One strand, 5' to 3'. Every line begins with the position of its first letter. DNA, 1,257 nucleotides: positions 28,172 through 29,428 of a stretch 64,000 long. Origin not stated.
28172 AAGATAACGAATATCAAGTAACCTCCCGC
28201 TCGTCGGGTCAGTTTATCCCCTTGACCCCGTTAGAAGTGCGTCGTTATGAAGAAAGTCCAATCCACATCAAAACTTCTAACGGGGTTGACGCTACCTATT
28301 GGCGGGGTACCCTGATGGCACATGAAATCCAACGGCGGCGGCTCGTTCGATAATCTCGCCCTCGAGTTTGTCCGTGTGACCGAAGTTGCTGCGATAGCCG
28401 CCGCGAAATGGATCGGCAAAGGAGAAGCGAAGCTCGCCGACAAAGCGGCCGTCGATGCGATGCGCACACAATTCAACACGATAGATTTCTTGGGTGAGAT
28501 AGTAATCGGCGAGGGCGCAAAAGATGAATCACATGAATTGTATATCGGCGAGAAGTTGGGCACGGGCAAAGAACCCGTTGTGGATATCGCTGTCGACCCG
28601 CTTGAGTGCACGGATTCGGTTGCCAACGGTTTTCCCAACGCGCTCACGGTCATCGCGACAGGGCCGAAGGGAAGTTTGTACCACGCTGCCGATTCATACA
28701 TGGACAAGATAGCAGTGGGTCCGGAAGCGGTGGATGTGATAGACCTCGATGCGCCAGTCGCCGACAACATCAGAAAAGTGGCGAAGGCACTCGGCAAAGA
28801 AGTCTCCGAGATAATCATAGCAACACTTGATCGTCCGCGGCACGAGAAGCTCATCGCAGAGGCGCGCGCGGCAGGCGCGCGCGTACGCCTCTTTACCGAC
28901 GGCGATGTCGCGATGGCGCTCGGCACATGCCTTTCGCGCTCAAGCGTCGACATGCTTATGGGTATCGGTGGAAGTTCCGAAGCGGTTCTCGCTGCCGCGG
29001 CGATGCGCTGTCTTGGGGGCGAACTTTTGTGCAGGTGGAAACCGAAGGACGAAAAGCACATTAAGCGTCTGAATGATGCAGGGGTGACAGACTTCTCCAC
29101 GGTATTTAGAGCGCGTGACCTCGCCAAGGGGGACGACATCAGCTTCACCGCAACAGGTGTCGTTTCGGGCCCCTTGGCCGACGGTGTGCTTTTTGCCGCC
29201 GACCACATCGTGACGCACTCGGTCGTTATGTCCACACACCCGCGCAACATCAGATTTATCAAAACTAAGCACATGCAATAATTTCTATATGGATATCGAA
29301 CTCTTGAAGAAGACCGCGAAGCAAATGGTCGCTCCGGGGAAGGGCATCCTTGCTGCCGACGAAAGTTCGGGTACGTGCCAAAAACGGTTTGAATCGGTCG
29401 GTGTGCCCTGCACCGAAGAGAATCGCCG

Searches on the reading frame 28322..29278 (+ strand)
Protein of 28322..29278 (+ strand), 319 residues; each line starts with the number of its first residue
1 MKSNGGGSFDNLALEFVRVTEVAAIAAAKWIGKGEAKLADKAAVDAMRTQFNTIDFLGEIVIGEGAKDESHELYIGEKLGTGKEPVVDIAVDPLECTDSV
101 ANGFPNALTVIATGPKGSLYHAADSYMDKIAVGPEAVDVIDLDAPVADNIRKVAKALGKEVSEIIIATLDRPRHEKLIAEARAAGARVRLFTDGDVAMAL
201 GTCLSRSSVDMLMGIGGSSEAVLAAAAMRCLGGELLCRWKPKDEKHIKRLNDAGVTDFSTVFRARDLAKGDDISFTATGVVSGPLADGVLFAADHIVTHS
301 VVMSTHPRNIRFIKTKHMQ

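Call 36: find_related_loci(query=window:28322-29278:+, collection=metagenome_contigs, flank=1500)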
Query window:28322-29278:+ (319 aa) in metagenome_contigs; peptide patterns used: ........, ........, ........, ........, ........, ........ (x = any residue, [..] = any of these).
186 stretches matched a pattern; 105 encode a relative of the query (tblastn E <= 1e-3); the best 80 are kept; 80 distinct loci.
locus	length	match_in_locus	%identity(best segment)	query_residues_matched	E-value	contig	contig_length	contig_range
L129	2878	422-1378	96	1-319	0e+0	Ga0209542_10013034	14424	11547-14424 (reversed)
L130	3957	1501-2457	96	1-319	0e+0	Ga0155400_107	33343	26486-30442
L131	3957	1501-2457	94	1-319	0e+0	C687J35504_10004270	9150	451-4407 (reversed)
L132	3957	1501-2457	95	1-319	0e+0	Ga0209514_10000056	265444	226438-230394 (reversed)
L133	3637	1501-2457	94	1-319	0e+0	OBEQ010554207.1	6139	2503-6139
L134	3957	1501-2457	93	1-319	0e+0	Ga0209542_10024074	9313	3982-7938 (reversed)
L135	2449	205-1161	93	1-319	0e+0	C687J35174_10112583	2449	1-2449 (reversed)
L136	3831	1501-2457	93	1-319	0e+0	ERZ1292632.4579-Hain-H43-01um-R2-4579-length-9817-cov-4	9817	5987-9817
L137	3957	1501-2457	89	1-319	0e+0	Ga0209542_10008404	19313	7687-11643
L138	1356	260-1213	85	1-319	0e+0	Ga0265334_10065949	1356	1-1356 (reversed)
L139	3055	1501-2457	85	1-319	0e+0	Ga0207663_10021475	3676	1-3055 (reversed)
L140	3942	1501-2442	83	6-319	2e-175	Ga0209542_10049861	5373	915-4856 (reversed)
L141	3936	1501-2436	83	8-319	6e-170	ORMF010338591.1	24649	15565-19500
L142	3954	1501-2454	86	1-318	6e-170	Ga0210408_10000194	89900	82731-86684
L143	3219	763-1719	75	1-319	2e-165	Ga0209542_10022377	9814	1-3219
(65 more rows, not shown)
